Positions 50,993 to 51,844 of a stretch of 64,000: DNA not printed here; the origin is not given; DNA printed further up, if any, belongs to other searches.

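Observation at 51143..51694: Stand-alone RpoH/Rpo5 with an N-terminal domain resembling the eukaryotic Rpb5 jaw (restriction-endonuclease-fold) domain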

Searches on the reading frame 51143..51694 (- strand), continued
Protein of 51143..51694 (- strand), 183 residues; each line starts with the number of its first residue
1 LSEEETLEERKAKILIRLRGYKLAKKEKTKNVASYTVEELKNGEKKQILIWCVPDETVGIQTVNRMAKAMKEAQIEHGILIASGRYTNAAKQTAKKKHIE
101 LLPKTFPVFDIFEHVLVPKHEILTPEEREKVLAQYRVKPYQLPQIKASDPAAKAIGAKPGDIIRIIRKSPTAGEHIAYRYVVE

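Call 55: find_encoding_contigs(protein=P0377, flank=10000, max_places=3)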
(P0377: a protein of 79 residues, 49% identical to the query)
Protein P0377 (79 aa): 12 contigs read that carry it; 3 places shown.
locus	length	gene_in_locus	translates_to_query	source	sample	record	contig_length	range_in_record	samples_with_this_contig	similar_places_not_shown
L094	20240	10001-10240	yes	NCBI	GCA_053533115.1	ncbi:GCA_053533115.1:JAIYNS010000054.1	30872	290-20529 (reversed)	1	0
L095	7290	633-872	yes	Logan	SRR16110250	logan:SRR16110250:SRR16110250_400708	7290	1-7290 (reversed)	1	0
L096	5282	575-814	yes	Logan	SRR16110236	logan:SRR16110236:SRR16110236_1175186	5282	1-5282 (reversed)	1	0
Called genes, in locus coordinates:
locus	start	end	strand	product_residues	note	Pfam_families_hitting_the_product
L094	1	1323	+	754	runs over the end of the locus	PF02463:SMC_N (faint), PF13175:AAA_15 (weak), PF13476:AAA_23, PF13555:AAA_29 (weak)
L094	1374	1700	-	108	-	-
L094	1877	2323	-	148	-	-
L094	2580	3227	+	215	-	-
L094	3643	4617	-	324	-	-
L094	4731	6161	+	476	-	-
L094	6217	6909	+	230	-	-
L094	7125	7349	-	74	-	PF07927:HicA_toxin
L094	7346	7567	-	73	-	PF15919:HicB_lk_antitox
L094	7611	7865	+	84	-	-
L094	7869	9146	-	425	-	PF04851:ResIII, PF00270:DEAD, PF00271:Helicase_C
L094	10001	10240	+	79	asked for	PF01191:RNA_pol_Rpb5_C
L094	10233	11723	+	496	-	PF04563:RNA_pol_Rpb2_1, PF04561:RNA_pol_Rpb2_2, PF04565:RNA_pol_Rpb2_3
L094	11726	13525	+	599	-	PF04566:RNA_pol_Rpb2_4, PF04567:RNA_pol_Rpb2_5, PF00562:RNA_pol_Rpb2_6, PF04560:RNA_pol_Rpb2_7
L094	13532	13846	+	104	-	-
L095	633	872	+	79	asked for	PF01191:RNA_pol_Rpb5_C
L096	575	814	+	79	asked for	PF01191:RNA_pol_Rpb5_C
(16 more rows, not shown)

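Call 56: find_encoding_contigs(protein=P0374, flank=10000, max_places=3)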
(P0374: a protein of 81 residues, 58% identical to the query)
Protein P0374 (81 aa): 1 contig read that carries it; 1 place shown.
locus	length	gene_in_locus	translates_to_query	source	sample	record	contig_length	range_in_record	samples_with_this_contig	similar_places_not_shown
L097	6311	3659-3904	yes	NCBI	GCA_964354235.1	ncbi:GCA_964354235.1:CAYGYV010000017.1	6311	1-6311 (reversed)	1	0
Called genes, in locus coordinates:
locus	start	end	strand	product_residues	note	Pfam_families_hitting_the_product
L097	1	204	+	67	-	?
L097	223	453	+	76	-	-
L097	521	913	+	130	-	PF24709:DUF7670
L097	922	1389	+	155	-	-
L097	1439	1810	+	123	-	PF03819:MazG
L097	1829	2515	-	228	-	-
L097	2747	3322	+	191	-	PF00561:Abhydrolase_1 (faint), PF06821:Ser_hydrolase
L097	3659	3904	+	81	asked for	PF01191:RNA_pol_Rpb5_C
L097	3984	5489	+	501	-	PF04563:RNA_pol_Rpb2_1, PF04561:RNA_pol_Rpb2_2, PF04565:RNA_pol_Rpb2_3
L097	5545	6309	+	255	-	?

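Call 57: find_related_loci(query=L090:10311-11810:+, collection=metagenome_contigs, flank=6000)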
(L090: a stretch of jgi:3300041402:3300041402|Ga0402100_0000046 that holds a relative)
Query L090:10311-11810:+ (500 aa) in metagenome_contigs; peptide patterns used: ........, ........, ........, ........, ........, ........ (x = any residue, [..] = any of these).
600 stretches matched a pattern (row limit reached: there are more); 536 encode a relative of the query (tblastn E <= 1e-3); the best 80 are kept; 80 distinct loci.
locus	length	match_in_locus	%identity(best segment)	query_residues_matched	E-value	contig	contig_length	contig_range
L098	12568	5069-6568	100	1-500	0e+0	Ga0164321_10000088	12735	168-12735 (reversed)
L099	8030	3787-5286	98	1-500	0e+0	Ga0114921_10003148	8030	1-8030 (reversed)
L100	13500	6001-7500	87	1-500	0e+0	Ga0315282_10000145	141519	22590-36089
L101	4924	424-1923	88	1-500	0e+0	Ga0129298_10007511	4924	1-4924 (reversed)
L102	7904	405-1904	75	1-500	0e+0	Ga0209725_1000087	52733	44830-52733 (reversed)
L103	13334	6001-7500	74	1-500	0e+0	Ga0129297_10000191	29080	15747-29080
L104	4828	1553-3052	74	1-500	0e+0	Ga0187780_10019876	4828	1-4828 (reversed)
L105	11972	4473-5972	74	1-500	0e+0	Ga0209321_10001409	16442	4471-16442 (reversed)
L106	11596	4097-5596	74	1-500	0e+0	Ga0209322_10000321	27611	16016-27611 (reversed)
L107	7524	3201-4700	74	1-500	0e+0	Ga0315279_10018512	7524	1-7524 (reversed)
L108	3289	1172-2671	73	1-500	0e+0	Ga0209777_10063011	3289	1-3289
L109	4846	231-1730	74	1-500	0e+0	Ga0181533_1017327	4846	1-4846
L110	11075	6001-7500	74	1-500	0e+0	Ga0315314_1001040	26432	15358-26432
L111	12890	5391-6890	74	1-500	0e+0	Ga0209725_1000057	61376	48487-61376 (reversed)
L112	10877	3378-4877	74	1-500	0e+0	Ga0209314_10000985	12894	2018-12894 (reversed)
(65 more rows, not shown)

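Call 61: find_homologous_proteins(query=A3, max_evalue=1e-50)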
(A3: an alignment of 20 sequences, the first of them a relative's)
Query A3 (20 sequences) (506 aa, profile of the alignment): 3794 proteins with E <= 1e-50 among 8000 candidates; the best 120 are listed.
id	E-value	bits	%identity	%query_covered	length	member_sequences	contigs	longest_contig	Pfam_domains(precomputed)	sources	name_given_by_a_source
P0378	0.0e+0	1118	85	100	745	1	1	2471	PF04565.22,PF04561.20,PF04566.19,PF04567.23,PF04563.21,PF00562.34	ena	-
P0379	0.0e+0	1112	86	100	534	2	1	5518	PF04565.22,PF04561.20,PF04563.21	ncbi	ncbi:MAG: DNA-directed RNA polymerase subunit B'', partial [Candidatus Bathyarchaeia archaeon]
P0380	0.0e+0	1108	85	100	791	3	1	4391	PF04565.22,PF04561.20,PF04566.19,PF04567.23,PF04563.21,PF00562.34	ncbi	ncbi:DNA-directed RNA polymerase subunit B'', partial [Candidatus Bathyarchaeota archaeon]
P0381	0.0e+0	1100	86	100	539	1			PF04565.22,PF04561.20,PF04563.21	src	-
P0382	0.0e+0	1100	88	100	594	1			PF04565.22,PF04561.20,PF04566.19,PF04563.21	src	-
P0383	0.0e+0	1098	88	100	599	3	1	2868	PF04565.22,PF04561.20,PF04566.19,PF04563.21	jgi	-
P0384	0.0e+0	1096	86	100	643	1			PF04565.22,PF04561.20,PF04566.19,PF04567.23,PF04563.21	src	-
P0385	0.0e+0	1095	87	100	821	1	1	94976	PF04565.22,PF04561.20,PF04566.19,PF04567.23,PF04563.21,PF00562.34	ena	-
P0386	0.0e+0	1094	83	100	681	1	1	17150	PF04565.22,PF04561.20,PF04566.19,PF04567.23,PF04563.21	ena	-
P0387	0.0e+0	1091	84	100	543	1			PF04565.22,PF04561.20,PF04563.21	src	-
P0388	0.0e+0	1090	85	100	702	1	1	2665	PF04565.22,PF04561.20,PF04566.19,PF04567.23,PF04563.21,PF00562.34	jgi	-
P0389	0.0e+0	1088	86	100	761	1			PF04565.22,PF04561.20,PF04566.19,PF04567.23,PF04563.21,PF00562.34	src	-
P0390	0.0e+0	1087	83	100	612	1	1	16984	PF04565.22,PF04561.20,PF04566.19,PF04563.21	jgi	-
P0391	0.0e+0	1086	83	100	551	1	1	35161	PF04565.22,PF04561.20,PF04563.21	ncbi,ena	-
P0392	0.0e+0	1084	86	100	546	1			PF04565.22,PF04561.20,PF04563.21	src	-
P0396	0.0e+0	1079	83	100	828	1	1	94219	PF04565.22,PF04561.20,PF04566.19,PF04567.23,PF04563.21,PF00562.34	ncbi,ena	-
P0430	3.1e-238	809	64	100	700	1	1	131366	PF04565.22,PF04561.20,PF04566.19,PF04567.23,PF04563.21,PF00562.34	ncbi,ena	-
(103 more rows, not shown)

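Call 62: find_encoding_contigs(protein=P0396, flank=10000, max_places=3)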
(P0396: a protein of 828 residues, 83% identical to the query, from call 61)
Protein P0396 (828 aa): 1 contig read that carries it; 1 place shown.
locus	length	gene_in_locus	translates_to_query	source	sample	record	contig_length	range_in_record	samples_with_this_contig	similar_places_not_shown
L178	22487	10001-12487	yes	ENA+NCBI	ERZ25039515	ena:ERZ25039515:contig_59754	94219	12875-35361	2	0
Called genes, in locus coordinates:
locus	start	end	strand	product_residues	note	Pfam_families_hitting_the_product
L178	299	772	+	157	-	-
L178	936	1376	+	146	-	PF00404:Dockerin_1 (faint)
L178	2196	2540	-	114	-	PF19027:DUF5752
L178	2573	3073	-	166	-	PF12840:HTH_20 (weak), PF13404:HTH_AsnC-type, PF13412:HTH_24, PF22482:AsnC_trans_reg_3, PF01037:AsnC_trans_reg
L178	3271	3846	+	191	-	-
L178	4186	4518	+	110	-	-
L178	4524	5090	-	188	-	PF09918:DUF2148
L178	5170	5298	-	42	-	-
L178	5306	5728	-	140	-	PF04756:OST3_OST6 (weak), PF00085:Thioredoxin, PF13098:Thioredoxin_2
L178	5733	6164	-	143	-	PF08973:TM1506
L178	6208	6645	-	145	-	PF02663:FmdE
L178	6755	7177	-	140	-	-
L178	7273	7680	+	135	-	PF08753:NikR_C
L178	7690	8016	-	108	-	PF02445:NadA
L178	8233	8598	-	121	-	PF02445:NadA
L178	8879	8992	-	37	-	-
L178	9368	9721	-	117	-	-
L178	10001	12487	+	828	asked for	PF04563:RNA_pol_Rpb2_1, PF04561:RNA_pol_Rpb2_2, PF04565:RNA_pol_Rpb2_3, PF04566:RNA_pol_Rpb2_4, PF04567:RNA_pol_Rpb2_5, PF00562:RNA_pol_Rpb2_6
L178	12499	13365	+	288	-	PF00562:RNA_pol_Rpb2_6, PF04560:RNA_pol_Rpb2_7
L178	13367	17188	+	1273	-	PF04997:RNA_pol_Rpb1_1, PF00623:RNA_pol_Rpb1_2, PF04983:RNA_pol_Rpb1_3, PF05000:RNA_pol_Rpb1_4, PF04998:RNA_pol_Rpb1_5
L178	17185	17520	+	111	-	PF01248:Ribosomal_L7Ae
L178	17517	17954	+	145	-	PF07650:KH_2, PF26594:KH_NusA_2nd, PF13083:KH_KhpA-B (weak)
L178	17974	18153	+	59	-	-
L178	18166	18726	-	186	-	-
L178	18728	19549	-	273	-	-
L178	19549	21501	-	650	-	PF02463:SMC_N, PF13175:AAA_15, PF13476:AAA_23, PF13304:AAA_21 (faint), PF02463:SMC_N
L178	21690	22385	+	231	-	-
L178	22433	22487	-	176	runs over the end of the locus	PF02572:CobA_CobO_BtuR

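Call 63: find_encoding_contigs(protein=P0430, flank=10000, max_places=3)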
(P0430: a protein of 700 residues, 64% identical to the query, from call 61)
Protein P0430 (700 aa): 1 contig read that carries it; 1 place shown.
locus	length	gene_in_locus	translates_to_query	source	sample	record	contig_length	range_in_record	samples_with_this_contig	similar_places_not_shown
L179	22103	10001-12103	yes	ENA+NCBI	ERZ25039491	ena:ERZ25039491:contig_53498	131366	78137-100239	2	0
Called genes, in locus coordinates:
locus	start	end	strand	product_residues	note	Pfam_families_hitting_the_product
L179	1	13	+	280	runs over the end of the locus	PF00561:Abhydrolase_1, PF12146:Hydrolase_4, PF12697:Abhydrolase_6, PF00326:Peptidase_S9 (faint), PF12146:Hydrolase_4 (weak)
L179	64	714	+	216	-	PF00857:Isochorismatase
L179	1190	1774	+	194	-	PF00903:Glyoxalase (weak)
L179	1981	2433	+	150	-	PF02230:Abhydrolase_2, PF01738:DLH (weak)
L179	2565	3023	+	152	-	PF00890:FAD_binding_2, PF01266:DAO, PF03486:HI0933_like (weak), PF07992:Pyr_redox_2 (weak), PF13450:NAD_binding_8 (weak)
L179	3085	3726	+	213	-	PF01266:DAO (faint)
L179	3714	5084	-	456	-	PF07992:Pyr_redox_2, PF13738:Pyr_redox_3 (weak), PF00070:Pyr_redox, PF02852:Pyr_redox_dim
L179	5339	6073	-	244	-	PF07690:MFS_1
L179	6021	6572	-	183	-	PF07690:MFS_1, PF12832:MFS_1_like (weak)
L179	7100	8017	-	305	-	PF16491:Peptidase_M48_N, PF05569:Peptidase_M56 (faint), PF01435:Peptidase_M48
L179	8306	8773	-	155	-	PF02566:OsmC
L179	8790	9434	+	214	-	-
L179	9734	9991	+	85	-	PF01191:RNA_pol_Rpb5_C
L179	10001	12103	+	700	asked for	PF04563:RNA_pol_Rpb2_1, PF04561:RNA_pol_Rpb2_2, PF04565:RNA_pol_Rpb2_3, PF04566:RNA_pol_Rpb2_4, PF04567:RNA_pol_Rpb2_5, PF00562:RNA_pol_Rpb2_6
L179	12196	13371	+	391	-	PF00562:RNA_pol_Rpb2_6, PF04560:RNA_pol_Rpb2_7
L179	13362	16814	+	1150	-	PF04997:RNA_pol_Rpb1_1, PF00623:RNA_pol_Rpb1_2, PF04983:RNA_pol_Rpb1_3, PF05000:RNA_pol_Rpb1_4, PF04998:RNA_pol_Rpb1_5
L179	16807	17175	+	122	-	PF04998:RNA_pol_Rpb1_5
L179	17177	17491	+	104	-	PF01248:Ribosomal_L7Ae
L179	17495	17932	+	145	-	PF07650:KH_2, PF26594:KH_NusA_2nd (weak), PF00013:KH_1 (faint), PF13083:KH_KhpA-B (weak), PF26594:KH_NusA_2nd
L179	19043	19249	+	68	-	PF13167:GTP-bdg_N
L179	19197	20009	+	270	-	PF13167:GTP-bdg_N (weak), PF16360:GTP-bdg_M, PF01926:MMR_HSR1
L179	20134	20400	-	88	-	-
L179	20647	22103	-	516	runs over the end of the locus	PF00171:Aldedh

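Call 64: find_encoding_contigs(protein=P0379, flank=10000, max_places=5)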
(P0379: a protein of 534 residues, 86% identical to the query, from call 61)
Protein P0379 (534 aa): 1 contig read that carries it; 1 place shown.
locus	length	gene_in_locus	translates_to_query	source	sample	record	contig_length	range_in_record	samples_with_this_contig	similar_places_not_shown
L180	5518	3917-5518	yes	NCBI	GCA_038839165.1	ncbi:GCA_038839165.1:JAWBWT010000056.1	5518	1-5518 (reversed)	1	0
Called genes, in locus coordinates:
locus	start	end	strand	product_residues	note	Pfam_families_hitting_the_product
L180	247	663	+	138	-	PF08753:NikR_C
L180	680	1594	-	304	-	PF02445:NadA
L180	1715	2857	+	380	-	PF22020:RlmL_1st, PF02926:THUMP, PF01170:UPF0020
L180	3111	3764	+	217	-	PF04307:YdjM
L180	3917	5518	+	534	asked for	PF04563:RNA_pol_Rpb2_1, PF04561:RNA_pol_Rpb2_2, PF04565:RNA_pol_Rpb2_3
